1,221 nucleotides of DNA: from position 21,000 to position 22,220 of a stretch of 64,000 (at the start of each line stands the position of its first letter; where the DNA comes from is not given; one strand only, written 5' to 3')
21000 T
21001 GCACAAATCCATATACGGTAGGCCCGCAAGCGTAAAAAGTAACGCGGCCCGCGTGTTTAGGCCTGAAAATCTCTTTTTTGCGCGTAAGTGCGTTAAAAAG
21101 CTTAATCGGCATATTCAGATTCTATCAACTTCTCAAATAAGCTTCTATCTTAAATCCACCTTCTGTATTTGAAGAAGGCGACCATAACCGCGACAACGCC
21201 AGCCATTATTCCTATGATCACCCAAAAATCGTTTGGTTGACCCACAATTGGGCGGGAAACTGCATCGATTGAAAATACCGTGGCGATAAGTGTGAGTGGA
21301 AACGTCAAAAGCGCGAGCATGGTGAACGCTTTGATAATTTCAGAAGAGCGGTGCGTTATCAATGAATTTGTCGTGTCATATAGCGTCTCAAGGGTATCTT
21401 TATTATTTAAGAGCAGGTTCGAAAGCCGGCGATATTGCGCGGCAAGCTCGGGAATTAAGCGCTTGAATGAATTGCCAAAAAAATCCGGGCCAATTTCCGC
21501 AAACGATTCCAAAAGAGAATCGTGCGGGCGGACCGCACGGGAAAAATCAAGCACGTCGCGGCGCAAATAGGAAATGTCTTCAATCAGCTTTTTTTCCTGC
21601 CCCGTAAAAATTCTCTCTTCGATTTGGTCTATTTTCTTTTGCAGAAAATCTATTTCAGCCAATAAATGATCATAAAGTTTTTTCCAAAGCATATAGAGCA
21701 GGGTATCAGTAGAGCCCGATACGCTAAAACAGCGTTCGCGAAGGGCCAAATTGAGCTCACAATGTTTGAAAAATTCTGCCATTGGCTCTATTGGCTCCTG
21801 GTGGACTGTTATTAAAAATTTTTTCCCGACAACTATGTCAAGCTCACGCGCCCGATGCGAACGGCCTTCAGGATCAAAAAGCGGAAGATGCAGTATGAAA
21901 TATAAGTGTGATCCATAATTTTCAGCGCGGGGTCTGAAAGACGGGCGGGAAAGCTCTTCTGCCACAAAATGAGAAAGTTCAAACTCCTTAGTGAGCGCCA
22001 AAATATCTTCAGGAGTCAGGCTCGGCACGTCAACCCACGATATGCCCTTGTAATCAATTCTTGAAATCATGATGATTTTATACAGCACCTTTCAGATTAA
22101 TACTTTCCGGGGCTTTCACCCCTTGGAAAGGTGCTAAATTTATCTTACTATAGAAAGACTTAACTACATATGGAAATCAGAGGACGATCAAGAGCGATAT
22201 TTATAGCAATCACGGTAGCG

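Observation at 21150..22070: CorA homolog with the selectivity motif GMN replaced by SID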

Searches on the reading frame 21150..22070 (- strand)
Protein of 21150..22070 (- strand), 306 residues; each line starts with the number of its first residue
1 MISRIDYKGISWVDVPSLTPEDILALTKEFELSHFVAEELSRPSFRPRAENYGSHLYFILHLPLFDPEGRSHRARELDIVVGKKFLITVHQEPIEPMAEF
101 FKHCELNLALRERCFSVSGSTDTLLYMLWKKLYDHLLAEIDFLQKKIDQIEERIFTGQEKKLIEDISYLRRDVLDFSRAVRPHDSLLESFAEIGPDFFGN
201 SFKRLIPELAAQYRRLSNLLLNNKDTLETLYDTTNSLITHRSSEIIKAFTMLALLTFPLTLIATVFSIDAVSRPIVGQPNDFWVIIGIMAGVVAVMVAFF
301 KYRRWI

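Call 3: search_protein_families(library=pfam, proteins=[window:21150-22070:-], max_evalue=1)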
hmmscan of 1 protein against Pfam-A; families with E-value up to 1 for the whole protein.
window:21150-22070:- (306 aa): 3 families
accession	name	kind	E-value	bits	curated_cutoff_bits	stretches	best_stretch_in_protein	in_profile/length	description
PF01544.23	CorA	-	1.4e-45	156.3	27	1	8-301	2-291/292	CorA-like Mg2+ transporter protein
PF20990.2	DUF2207_C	-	0.0094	16.1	33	1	225-303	116-187/247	Predicted membrane protein (DUF2207) C-terminal domain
PF16080.10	Phage_holin_2_3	-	0.33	11.4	28.8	1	281-304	25-48/56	Bacteriophage holin family HP1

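Call 4: search_protein_families(library=ncbifam, proteins=[window:21150-22070:-], max_evalue=1)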
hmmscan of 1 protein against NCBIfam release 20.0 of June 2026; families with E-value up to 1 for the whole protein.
window:21150-22070:- (306 aa): 4 families
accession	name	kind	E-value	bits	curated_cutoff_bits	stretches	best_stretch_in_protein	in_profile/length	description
TIGR00383.1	corA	equivalog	2.7e-32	112.4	200.75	1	6-306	25-320/320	magnesium/cobalt transporter CorA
NF007092.0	PRK09546.1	equivalog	9.6e-06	24.9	292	1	11-306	41-327/327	zinc transporter ZntB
NF033872.1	SidA_fam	subfamily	0.14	11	60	1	118-179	214-274/379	T4SS effector SidA family protein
NF033634.1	SLATT_1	domain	0.51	10.3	41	1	247-303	22-78/132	SLATT domain-containing protein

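Call 5: search_solved_structures(query=window:21150-22070:-, max_evalue=1, show_alignments=3)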
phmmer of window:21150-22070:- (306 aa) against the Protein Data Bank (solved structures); distinct sequences matched with E-value up to 1: 18.
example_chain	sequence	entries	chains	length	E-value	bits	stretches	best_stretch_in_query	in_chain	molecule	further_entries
3jcf_A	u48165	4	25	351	1.4e-18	70.8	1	10-306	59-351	Magnesium transport protein CorA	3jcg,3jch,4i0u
4eeb_A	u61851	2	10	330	1.4e-18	70.8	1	10-306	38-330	Magnesium transport protein CorA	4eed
2bbj_A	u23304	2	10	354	1.4e-18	70.8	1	10-306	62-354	divalent cation transport-related protein | Magnesium transport protein corA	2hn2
2iub_A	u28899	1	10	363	1.5e-18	70.7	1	10-306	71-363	DIVALENT CATION TRANSPORT-RELATED PROTEIN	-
8tmb_A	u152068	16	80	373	1.7e-18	70.5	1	10-306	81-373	Cobalt/magnesium transport protein CorA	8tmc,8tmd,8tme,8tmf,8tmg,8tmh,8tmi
5jtg_A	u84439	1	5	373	2.1e-18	70.2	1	10-306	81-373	Cobalt/magnesium transport protein CorA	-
5jrw_A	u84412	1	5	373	2.8e-18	69.8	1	10-306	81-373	Cobalt/magnesium transport protein CorA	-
4cy4_A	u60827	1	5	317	1.8e-12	50.7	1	4-306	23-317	MAGNESIUM TRANSPORT PROTEIN CORA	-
4ev6_A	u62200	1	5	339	2.3e-12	50.4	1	4-306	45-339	Magnesium transport protein CorA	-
2hn1_A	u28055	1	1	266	9e-08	35.3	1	11-203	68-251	Magnesium and cobalt transporter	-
2bbh_A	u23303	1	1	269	4.1e-07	33.2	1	10-192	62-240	divalent cation transport-related protein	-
8slb_A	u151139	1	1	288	7.3e-07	32.3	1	10-192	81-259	Cobalt/magnesium transport protein CorA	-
7nh9_A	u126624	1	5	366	0.00089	22.2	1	20-306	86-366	CmaX protein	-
4egw_A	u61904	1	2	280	0.0011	21.9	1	4-184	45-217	Magnesium transport protein CorA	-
6ymx_j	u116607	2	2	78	0.21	14.4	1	96-158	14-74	Cytochrome c oxidase subunit 12, mitochondrial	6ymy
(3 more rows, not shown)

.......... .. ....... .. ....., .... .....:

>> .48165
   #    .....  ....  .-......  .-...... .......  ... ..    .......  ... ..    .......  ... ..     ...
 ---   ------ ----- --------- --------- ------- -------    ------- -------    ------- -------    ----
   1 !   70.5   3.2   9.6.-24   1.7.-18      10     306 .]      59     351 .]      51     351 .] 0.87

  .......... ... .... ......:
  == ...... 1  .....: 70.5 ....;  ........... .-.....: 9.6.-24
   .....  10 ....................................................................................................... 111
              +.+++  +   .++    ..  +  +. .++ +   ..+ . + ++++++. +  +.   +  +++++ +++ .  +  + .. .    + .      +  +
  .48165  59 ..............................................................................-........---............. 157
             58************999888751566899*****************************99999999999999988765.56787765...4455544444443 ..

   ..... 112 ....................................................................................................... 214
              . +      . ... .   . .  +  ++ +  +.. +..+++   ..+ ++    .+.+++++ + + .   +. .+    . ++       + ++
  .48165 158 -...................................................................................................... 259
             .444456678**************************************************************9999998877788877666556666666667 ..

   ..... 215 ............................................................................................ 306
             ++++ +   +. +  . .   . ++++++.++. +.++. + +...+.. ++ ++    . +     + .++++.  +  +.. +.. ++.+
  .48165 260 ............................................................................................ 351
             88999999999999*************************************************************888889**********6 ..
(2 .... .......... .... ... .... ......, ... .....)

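Call 6: find_homologous_proteins(query=window:21150-22070:-, max_evalue=0.00001)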
Query window:21150-22070:- (306 aa): 112 proteins with E <= 0.00001 among 2948 candidates.
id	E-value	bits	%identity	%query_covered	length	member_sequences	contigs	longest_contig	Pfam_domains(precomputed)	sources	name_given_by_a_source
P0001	4.8e-200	681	100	100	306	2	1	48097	PF01544.24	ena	-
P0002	7.5e-130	451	65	100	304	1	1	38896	PF01544.24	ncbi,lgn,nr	ncbi:MAG: CorA family divalent cation transporter [bacterium]|nr:CorA family divalent cation transpo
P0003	1.8e-125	437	62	100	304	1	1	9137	PF01544.24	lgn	-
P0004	7.2e-123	428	64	96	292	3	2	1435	PF01544.24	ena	-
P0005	3.1e-122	426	62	100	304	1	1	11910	PF01544.24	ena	-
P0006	2.4e-121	423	67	92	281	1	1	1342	PF01544.24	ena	-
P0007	1.1e-119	418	62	100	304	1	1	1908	PF01544.24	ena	-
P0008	1.9e-119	417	59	100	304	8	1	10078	PF01544.24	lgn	-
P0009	7.0e-119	415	63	96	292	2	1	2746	PF01544.24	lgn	-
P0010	3.5e-116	406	58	100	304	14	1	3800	PF01544.24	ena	-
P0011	1.1e-112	395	59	100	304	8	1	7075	PF01544.24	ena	-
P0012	2.4e-112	393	58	100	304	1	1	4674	PF01544.24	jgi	jgi:magnesium transporter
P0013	1.4e-109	384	58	100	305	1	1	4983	PF01544.24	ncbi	-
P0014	7.3e-109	382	58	100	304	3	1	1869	PF01544.24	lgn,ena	-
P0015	8.4e-109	382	58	100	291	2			PF01544.24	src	-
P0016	1.5e-108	381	57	100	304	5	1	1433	PF01544.24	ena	-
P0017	4.9e-106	373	58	100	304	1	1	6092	PF01544.24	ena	-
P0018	3.1e-105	370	55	100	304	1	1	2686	PF01544.24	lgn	-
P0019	3.2e-102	360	62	89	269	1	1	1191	PF01544.24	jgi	jgi:magnesium transporter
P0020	8.6e-102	359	56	94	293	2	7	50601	PF01544.24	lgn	-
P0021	3.8e-101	357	55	100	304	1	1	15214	PF01544.24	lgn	-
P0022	1.5e-100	355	55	97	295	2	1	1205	PF01544.24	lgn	-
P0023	2.2e-96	341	52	100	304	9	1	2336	PF01544.24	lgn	-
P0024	4.5e-96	340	52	100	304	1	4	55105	PF01544.24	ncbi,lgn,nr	ncbi:CorA family divalent cation transporter [Candidatus Giovannonibacteria bacterium]|nr:CorA famil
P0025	1.6e-94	335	53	100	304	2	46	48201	PF01544.24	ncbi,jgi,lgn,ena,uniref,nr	ncbi:hypothetical protein A3H65_03660 [Candidatus Giovannonibacteria bacterium RIFCSPLOWO2_02_FULL_4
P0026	4.0e-71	258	41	100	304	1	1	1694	PF01544.24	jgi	jgi:magnesium transporter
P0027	2.8e-70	255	41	100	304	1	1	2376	PF01544.24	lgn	-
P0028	3.6e-69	252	38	100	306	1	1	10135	PF01544.24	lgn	-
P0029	2.9e-68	249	40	100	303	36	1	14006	PF01544.24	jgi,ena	-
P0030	3.2e-65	239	40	100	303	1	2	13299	PF01544.24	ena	-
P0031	5.8e-65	238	38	100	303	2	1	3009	PF01544.24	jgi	-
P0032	7.5e-65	238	37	100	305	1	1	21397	PF01544.24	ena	-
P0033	4.1e-64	235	39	100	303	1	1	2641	PF01544.24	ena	-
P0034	7.0e-64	234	37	99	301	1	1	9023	PF01544.24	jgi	jgi:magnesium transporter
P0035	7.2e-64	234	38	100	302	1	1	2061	PF01544.24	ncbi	-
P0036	1.5e-63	233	37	100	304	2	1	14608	PF01544.24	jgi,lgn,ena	-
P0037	2.8e-63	232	36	100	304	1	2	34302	PF01544.24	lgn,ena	-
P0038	8.1e-63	231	36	100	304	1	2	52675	PF01544.24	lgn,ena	-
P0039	3.5e-62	229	37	100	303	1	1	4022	PF01544.24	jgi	jgi:magnesium transporter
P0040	1.6e-61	227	35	99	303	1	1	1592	PF01544.24,PF03631.21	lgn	-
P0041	1.8e-61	226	35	100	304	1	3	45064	PF01544.24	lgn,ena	-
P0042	3.5e-61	226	37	95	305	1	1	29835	PF01544.24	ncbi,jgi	-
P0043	1.2e-60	224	37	94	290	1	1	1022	PF01544.24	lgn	-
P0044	1.4e-60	223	36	100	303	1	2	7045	PF01544.24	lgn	-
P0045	3.7e-60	222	37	100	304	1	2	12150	PF01544.24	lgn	-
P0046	1.1e-59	221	34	100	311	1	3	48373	PF01544.24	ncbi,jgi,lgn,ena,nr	ncbi:magnesium transporter CorA family protein [Patescibacteria group bacterium]|nr:magnesium transp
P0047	2.0e-59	220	38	100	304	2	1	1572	PF01544.24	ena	-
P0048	2.2e-59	220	38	100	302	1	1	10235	PF01544.24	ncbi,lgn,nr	ncbi:MAG: magnesium transporter CorA family protein [Candidatus Sungbacteria bacterium]|nr:magnesium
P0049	2.8e-59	219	35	100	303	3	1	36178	PF01544.24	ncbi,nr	ncbi:MAG: CorA family divalent cation transporter [bacterium]|nr:CorA family divalent cation transpo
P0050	1.0e-58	217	34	100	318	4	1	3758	PF01544.24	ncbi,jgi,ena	-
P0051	3.3e-58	216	36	100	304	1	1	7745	PF01544.24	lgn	-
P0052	3.3e-58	216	38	99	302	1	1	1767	PF01544.24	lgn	-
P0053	3.7e-58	216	36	100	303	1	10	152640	PF01544.24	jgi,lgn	jgi:magnesium transporter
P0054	4.1e-58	215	33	100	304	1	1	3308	PF01544.24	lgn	-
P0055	4.8e-58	215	36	100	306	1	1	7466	PF01544.24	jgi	-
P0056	6.6e-58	215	36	95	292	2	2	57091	PF01544.24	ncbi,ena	-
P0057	7.8e-58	215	34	100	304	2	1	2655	PF01544.24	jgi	-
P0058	2.0e-57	213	35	100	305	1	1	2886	PF01544.24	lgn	-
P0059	4.5e-57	212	33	100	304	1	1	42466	PF01544.24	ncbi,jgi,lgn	ncbi:MAG: magnesium transporter CorA family protein [Candidatus Paceibacterota bacterium]|jgi:magnes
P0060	6.5e-56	208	35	100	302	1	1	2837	PF01544.24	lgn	-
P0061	7.9e-56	208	36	100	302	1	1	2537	PF01544.24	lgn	-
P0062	1.0e-55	208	34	100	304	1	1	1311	PF01544.24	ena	-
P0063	1.1e-55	208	36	99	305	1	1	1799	PF01544.24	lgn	-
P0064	3.1e-55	206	34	100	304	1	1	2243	PF01544.24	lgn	-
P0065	3.8e-55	206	34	100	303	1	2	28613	PF01544.24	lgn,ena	-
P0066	9.5e-55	204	35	91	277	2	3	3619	PF01544.24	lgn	-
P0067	2.3e-54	203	31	100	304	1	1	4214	PF01544.24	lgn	-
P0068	4.6e-54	202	35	100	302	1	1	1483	PF01544.24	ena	-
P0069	8.1e-54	201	34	100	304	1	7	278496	PF01544.24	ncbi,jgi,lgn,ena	-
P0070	8.7e-54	201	35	100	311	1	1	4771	PF01544.24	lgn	-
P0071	3.8e-53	199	33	100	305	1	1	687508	PF01544.24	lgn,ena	-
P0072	3.9e-53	199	35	100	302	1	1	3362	PF01544.24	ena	-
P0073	6.7e-53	198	34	100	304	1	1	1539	PF01544.24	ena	-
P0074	1.2e-51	194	35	97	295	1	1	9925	PF01544.24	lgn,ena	-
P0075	1.6e-51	194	36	100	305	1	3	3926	PF01544.24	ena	-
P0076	4.5e-51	192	34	99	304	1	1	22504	PF01544.24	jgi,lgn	jgi:magnesium transporter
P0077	7.7e-51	192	33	99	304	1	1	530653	PF01544.24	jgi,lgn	-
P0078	1.8e-50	190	31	95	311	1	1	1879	PF01544.24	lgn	-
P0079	3.4e-50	189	34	98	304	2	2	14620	PF01544.24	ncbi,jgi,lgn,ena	-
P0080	1.2e-49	188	34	100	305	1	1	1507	PF01544.24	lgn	-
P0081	1.3e-49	188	34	100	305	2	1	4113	PF01544.24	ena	-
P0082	2.4e-49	187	33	100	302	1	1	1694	PF01544.24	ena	-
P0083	4.1e-49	186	33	98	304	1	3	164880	PF01544.24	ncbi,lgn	-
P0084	1.2e-48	184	32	100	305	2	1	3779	PF01544.24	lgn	-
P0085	1.5e-48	184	33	99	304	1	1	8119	PF01544.24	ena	-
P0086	1.8e-48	184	33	100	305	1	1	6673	PF01544.24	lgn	-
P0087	8.6e-48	182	33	100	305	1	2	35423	PF01544.24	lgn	-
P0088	3.6e-47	180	31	100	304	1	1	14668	PF01544.24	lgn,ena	-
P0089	5.3e-47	179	31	100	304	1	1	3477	PF01544.24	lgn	-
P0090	1.8e-46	177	30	100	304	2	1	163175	PF01544.24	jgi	-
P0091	1.9e-46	177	32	100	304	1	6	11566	PF01544.24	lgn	-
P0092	2.0e-46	177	32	100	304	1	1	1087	PF01544.24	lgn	-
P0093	5.5e-46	176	31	100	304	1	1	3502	PF01544.24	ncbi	-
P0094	6.0e-46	176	31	100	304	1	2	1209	PF01544.24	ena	-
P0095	9.1e-46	175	31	100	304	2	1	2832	PF01544.24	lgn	-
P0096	5.3e-45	172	32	100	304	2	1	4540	PF01544.24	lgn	-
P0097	6.6e-45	172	33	99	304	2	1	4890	PF01544.24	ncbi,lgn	-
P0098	1.9e-43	167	34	100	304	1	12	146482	PF01544.24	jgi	jgi:magnesium transporter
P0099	4.7e-42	163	30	100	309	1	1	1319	PF01544.24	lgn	-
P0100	1.1e-41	162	31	100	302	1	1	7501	PF01544.24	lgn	-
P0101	1.5e-39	155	28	100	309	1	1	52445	PF01544.24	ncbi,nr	ncbi:MAG: magnesium transporter CorA family protein [Patescibacteria group bacterium]|nr:magnesium t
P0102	5.1e-39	153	41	58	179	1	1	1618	PF01544.24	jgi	-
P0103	5.0e-35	140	27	100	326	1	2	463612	PF01544.24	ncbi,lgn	-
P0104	1.1e-34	139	29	100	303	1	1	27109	PF01544.24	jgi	jgi:magnesium transporter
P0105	1.8e-34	138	28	100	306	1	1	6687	PF01544.24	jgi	-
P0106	1.5e-22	99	25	98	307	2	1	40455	PF01544.24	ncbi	-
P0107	7.6e-13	67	23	99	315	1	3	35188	PF01544.24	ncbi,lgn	ncbi:MAG: magnesium/cobalt transporter CorA [Myxococcota bacterium]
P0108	1.3e-9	56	22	96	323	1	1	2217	PF01544.24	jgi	jgi:magnesium transporter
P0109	5.4e-8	51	23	84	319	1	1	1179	PF01544.24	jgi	jgi:magnesium transporter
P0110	3.7e-7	48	21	96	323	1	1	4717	PF01544.24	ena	-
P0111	4.4e-7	48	21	96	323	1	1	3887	PF01544.24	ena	-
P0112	6.3e-6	44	21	96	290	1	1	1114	PF01544.24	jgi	jgi:magnesium transporter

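Call 17: predict_structure(alignment_id=A1)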
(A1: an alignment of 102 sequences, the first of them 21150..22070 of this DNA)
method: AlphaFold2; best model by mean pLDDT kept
length: 306 residues; sequences in the alignment: 102
mean_pLDDT: 94.1   pTM: 0.83
mean pLDDT of the five models: 94.1, 93.6, 93.3, 93.2, 93.0
residues with pLDDT >= 90: 268; 70-90: 29; 50-70: 9; < 50: 0
segments of 3 or more residues with pLDDT < 50: none
pLDDT, mean of each block of 10 residues (from residue 1): 95 97 97 97 92 97 95 97 98 97 97 89 97 98 97 92 96 97 97 95 95 98 98 94 91 92 83 72 91 93 85
secondary structure, 60 per line:
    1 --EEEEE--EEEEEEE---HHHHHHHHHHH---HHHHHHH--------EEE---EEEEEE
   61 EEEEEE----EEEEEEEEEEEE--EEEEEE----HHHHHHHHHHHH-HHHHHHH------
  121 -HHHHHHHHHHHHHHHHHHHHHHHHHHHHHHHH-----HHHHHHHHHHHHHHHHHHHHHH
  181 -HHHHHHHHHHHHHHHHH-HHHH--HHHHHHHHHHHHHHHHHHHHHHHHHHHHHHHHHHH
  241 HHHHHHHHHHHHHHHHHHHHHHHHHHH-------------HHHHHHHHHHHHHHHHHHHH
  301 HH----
elements in order: E3-7 E10-16 H20-30 H34-40 E49-51 E55-66 E71-82 E85-90 H95-106 H108-114 H122-153 H159-180 H182-198 H200-203 H206-267 H281-302

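Call 22: fold_search(model_id=the predicted structure, library=pdb)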
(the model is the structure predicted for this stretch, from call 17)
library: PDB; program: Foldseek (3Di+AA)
matches with E <= 10: 949; with E <= 0.001: 83
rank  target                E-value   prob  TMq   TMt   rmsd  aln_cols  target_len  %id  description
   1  8tmi_E                1.7e-17  1.00  0.77  0.71   4.2       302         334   18  Cryo-EM structure of CorA in complex with conformation-specific synthetic antibody C18 and 100 uM MgCl2, State MG0.1-2 (released 2025-02-12)
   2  8tmb_B                2.6e-17  1.00  0.80  0.74   3.6       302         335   18  Cryo-EM structure of CorA in complex with conformation-specific synthetic antibody C12 and 20 mM MgCl2, State MG20-1 (released 2025-02-12)
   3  8tme_A                4.4e-17  1.00  0.76  0.70   4.3       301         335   17  Cryo-EM structure of CorA in complex with conformation-specific synthetic antibody C18 and 100 uM MgCl2, State MG0.1-1 (released 2025-02-12)
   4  8tmj_D                6.4e-17  1.00  0.77  0.68   4.3       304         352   17  Cryo-EM structure of CorA in complex with conformation-specific synthetic antibody C18 and 100 uM MgCl2, State MG0.1-2 (released 2025-02-12)
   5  8tmc_C                6.8e-17  1.00  0.79  0.72   3.9       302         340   18  Cryo-EM structure of CorA in complex with conformation-specific synthetic antibody C12 and 20 mM MgCl2, State MG20-2 (released 2025-02-12)
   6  8tme_E                8.8e-17  1.00  0.73  0.65   4.7       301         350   18  Cryo-EM structure of CorA in complex with conformation-specific synthetic antibody C18 and 100 uM MgCl2, State MG0.1-1 (released 2025-02-12)
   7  8tmn_E                1.1e-16  1.00  0.73  0.66   4.8       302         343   18  Cryo-EM structure of magnesium depleted CorA in complex with conformation-specific synthetic antibody C18, State MGD-1 (released 2025-02-12)
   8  5jrw_C                1.2e-16  1.00  0.80  0.74   3.6       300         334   17  Crystal structure of Thermotoga maritima mutant D89R/D253R (released 2017-01-25)
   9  8tmd_E                1.6e-16  1.00  0.77  0.69   4.2       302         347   18  Cryo-EM structure of CorA in complex with conformation-specific synthetic antibody C18 and 100 uM MgCl2, State MG0.1-1 (released 2025-02-12)
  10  8tmc_E                1.8e-16  1.00  0.80  0.72   3.4       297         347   18  Cryo-EM structure of CorA in complex with conformation-specific synthetic antibody C12 and 20 mM MgCl2, State MG20-2 (released 2025-02-12)
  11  8tmb_A                2.6e-16  1.00  0.77  0.71   4.1       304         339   17  Cryo-EM structure of CorA in complex with conformation-specific synthetic antibody C12 and 20 mM MgCl2, State MG20-1 (released 2025-02-12)
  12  8tmc_B                2.7e-16  1.00  0.82  0.74   3.4       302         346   18  Cryo-EM structure of CorA in complex with conformation-specific synthetic antibody C12 and 20 mM MgCl2, State MG20-2 (released 2025-02-12)
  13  5jrw_D                3.3e-16  1.00  0.81  0.74   3.3       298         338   18  Crystal structure of Thermotoga maritima mutant D89R/D253R (released 2017-01-25)
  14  8tmd_A                3.3e-16  1.00  0.75  0.70   4.2       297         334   18  Cryo-EM structure of CorA in complex with conformation-specific synthetic antibody C18 and 100 uM MgCl2, State MG0.1-1 (released 2025-02-12)
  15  8tmd_B                3.7e-16  1.00  0.82  0.72   3.3       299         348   17  Cryo-EM structure of CorA in complex with conformation-specific synthetic antibody C18 and 100 uM MgCl2, State MG0.1-1 (released 2025-02-12)
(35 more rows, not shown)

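Call 24: search_protein_representatives(alignment_id=A2)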
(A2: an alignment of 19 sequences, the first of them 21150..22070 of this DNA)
Query: 19 sequences, 304 profile positions. Proteins with E-value up to 0.001 (for the whole library): 12536; up to 1e-10: 6024; up to 1e-30: 888. The best 150 are listed.
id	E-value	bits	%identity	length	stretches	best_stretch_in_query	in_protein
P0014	2.0e-147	506.9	-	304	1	1-304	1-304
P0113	3.8e-95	335.2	-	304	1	1-304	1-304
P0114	1.5e-88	313.5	-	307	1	1-304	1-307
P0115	2.9e-88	312.6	-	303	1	1-304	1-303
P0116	6.2e-88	311.5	-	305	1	1-303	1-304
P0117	2.9e-86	306.1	-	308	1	1-304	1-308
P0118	2.6e-85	302.9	-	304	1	1-303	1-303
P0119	4.7e-85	302.1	-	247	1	1-199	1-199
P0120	5.7e-85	301.8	-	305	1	4-304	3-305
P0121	1.4e-84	300.5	-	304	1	1-304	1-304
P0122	6.9e-84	298.2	-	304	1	4-304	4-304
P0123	9.6e-84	297.8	-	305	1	14-304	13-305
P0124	1.2e-82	294.1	-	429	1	1-304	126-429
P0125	1.5e-82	293.9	-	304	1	1-304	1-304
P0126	8.2e-82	291.4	-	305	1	1-304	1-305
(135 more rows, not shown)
